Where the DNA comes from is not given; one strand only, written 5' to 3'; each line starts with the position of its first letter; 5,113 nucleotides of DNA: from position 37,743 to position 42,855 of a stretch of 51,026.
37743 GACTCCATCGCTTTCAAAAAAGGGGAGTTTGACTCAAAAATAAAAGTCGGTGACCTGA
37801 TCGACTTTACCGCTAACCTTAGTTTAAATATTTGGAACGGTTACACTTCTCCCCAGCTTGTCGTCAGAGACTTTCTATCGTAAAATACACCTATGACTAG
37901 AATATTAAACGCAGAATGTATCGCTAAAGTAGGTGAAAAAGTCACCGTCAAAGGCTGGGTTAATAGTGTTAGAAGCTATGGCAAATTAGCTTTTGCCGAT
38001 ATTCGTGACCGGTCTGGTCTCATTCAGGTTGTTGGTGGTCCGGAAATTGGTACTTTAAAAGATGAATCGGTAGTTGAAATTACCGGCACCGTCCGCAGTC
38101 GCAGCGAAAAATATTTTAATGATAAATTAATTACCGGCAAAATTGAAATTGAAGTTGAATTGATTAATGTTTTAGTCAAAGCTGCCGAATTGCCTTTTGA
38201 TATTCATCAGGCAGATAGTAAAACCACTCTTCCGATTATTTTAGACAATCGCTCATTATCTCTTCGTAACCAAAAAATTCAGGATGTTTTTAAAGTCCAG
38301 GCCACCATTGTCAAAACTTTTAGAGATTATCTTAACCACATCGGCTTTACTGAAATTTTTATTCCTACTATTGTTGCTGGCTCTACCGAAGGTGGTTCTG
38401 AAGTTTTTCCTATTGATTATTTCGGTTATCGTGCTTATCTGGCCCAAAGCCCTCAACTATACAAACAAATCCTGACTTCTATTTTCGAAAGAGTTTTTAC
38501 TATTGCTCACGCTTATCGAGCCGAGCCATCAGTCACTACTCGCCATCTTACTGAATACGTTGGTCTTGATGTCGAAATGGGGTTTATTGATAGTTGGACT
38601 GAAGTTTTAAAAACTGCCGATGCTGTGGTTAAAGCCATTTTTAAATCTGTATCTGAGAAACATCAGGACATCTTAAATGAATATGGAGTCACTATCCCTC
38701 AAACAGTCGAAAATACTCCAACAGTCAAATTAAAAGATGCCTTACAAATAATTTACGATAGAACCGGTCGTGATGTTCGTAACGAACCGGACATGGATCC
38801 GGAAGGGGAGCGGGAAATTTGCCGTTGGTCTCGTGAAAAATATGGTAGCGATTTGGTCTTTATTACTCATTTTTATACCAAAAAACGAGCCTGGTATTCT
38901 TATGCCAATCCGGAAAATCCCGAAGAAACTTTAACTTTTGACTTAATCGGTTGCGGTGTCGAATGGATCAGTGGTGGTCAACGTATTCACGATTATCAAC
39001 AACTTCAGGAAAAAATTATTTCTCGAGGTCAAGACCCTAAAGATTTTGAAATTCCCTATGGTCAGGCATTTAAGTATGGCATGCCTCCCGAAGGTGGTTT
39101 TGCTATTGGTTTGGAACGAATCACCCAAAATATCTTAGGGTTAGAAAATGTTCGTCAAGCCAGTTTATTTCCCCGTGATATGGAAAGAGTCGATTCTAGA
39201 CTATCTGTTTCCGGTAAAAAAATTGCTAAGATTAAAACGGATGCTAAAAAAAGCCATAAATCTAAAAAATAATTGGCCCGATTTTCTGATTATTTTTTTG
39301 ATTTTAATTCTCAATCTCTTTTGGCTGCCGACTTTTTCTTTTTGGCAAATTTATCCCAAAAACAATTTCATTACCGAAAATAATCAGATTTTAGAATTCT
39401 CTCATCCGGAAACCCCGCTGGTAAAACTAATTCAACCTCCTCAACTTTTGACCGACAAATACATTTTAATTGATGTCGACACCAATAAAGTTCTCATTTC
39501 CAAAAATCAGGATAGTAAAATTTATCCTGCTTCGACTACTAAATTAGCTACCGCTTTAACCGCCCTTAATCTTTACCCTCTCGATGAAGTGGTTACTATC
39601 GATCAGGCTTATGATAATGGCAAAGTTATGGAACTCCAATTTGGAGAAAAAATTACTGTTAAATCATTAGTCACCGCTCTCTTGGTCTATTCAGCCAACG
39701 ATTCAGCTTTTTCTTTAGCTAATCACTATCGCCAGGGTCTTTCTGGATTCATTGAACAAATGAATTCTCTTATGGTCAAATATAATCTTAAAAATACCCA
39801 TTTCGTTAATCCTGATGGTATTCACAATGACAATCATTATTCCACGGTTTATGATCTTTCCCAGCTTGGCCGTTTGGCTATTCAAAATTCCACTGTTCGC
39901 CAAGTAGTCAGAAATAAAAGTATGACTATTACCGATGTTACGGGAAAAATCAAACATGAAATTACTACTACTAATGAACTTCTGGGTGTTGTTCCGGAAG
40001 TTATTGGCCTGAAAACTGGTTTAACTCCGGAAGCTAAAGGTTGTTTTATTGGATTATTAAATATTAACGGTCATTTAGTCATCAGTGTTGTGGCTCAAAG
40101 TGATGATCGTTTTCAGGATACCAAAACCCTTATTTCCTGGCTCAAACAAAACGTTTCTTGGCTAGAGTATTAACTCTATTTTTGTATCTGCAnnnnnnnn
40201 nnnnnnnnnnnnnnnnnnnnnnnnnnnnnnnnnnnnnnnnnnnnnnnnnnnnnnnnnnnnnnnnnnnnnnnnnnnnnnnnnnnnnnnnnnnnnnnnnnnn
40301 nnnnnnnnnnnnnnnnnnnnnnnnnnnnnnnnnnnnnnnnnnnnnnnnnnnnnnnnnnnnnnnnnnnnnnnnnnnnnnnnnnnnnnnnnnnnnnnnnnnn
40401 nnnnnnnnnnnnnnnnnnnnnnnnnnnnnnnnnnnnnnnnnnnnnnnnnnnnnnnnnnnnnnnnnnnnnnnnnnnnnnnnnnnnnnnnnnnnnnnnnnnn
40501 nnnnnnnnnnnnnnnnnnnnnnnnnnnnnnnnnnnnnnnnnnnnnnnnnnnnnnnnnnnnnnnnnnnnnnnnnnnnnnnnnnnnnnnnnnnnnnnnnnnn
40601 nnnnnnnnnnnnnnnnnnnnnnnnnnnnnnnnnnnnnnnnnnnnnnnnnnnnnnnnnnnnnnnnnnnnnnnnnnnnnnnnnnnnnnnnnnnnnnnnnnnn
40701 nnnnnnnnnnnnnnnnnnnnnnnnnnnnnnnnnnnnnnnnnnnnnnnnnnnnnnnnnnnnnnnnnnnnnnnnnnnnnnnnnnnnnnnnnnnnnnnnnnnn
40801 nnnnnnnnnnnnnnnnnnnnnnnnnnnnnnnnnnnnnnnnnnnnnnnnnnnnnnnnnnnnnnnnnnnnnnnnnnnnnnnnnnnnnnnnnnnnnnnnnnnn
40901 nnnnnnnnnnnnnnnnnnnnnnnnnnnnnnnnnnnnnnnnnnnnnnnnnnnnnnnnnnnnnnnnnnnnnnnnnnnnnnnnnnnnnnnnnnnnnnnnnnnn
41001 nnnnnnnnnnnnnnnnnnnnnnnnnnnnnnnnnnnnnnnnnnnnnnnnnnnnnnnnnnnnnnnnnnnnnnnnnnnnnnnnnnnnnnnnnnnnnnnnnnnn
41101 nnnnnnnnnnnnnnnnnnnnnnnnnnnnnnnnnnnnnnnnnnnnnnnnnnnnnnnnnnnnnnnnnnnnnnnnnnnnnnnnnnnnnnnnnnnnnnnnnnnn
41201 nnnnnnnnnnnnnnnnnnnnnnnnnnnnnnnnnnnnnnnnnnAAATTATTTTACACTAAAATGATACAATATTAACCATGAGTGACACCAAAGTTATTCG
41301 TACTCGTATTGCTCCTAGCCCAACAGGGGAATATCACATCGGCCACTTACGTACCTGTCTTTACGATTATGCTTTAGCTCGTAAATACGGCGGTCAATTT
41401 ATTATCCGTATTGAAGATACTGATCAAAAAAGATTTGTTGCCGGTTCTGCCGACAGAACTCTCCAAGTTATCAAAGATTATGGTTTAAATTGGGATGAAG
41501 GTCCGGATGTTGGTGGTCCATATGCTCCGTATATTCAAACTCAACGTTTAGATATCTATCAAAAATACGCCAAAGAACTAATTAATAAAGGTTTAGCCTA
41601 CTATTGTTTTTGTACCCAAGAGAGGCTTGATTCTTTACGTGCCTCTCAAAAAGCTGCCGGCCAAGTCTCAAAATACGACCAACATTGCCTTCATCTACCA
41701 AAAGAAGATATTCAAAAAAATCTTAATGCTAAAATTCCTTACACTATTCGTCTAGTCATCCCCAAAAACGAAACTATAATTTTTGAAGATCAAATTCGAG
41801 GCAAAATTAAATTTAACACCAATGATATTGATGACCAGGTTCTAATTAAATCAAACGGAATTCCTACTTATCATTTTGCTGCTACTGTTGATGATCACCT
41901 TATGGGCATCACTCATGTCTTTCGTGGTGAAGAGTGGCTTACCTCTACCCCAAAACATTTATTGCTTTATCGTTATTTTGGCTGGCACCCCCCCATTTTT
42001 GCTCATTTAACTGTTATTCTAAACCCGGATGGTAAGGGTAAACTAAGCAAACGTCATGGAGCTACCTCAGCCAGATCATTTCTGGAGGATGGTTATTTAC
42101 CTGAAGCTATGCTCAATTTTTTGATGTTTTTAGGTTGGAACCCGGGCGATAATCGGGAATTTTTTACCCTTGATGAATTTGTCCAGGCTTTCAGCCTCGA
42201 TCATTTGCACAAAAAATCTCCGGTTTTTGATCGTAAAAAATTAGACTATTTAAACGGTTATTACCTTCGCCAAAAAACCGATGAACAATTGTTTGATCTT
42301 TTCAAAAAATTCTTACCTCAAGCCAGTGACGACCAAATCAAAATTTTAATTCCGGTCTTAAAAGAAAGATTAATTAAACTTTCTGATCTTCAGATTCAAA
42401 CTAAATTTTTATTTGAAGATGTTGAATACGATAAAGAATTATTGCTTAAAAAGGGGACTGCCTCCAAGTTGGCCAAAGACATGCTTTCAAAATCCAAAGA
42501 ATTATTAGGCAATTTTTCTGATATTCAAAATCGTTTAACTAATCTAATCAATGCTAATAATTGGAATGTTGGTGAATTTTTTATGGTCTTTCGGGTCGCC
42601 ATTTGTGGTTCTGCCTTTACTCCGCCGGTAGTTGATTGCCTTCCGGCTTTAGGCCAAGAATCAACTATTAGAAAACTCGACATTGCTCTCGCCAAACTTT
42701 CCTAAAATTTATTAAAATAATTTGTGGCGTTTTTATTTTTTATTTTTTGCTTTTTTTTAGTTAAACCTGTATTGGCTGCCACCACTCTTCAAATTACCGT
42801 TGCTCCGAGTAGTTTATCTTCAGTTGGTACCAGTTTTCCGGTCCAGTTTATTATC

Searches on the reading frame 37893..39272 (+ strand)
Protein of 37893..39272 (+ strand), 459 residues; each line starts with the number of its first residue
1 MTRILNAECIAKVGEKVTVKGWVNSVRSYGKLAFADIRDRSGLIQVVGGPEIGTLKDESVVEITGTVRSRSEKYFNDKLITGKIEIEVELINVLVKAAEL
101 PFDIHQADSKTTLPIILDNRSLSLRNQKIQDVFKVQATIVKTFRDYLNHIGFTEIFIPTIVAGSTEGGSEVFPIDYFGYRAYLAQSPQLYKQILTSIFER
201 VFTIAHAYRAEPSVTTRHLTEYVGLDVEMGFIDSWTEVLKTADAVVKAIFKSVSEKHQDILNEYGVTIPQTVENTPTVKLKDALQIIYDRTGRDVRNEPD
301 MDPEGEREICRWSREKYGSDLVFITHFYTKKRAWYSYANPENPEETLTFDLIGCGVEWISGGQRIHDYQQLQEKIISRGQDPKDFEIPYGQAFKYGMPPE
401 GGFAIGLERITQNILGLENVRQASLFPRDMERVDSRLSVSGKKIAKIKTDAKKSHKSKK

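Call 70: search_protein_families(library=pfam, proteins=[window:37893-39272:+], max_evalue=0.00001)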
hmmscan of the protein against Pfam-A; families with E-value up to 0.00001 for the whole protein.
window:37893-39272:+ (459 aa): 2 families
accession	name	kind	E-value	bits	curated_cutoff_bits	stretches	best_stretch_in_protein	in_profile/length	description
PF00152.25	tRNA-synt_2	-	1.5e-68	231.6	25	1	115-429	4-307/308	tRNA synthetases class II (D, K and N)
PF01336.31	tRNA_anti-codon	-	5.7e-13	49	27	1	17-92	1-73/75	OB-fold nucleic acid binding domain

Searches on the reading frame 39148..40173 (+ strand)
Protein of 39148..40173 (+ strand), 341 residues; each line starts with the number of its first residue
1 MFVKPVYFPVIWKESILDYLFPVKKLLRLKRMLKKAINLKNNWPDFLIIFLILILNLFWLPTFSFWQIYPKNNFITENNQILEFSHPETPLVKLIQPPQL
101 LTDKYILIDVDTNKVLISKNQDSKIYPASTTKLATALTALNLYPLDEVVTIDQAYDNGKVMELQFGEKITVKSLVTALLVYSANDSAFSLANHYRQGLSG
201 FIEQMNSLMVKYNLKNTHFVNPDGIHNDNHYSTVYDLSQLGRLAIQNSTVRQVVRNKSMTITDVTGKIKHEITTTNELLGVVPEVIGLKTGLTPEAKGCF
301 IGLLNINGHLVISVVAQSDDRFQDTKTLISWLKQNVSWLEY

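Call 70: search_protein_families(library=pfam, proteins=[window:39148-40173:+], max_evalue=0.00001)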
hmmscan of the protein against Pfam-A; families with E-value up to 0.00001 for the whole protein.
window:39148-40173:+ (341 aa): 2 families
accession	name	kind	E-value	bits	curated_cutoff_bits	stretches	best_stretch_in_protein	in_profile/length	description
PF00768.25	Peptidase_S11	-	1.2e-43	149.7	27.6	1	96-317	6-236/239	D-alanyl-D-alanine carboxypeptidase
PF02113.21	Peptidase_S13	-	2.4e-06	27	22.8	1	98-142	12-58/444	D-Ala-D-Ala carboxypeptidase 3 (S13) family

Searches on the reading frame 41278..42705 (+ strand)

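Call 70: search_protein_families(library=pfam, proteins=[window:41278-42705:+], max_evalue=0.00001)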
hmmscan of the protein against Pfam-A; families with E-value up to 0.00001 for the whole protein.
window:41278-42705:+ (475 aa): 2 families
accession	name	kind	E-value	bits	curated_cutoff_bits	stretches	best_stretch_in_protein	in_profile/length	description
PF00749.27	tRNA-synt_1c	-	1.8e-104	349.5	23.4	1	7-323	2-313/314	tRNA synthetases class I (E and Q), catalytic domain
PF19269.4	Anticodon_2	-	1.3e-18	68.2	23.6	1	339-470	3-140/141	Anticodon binding domain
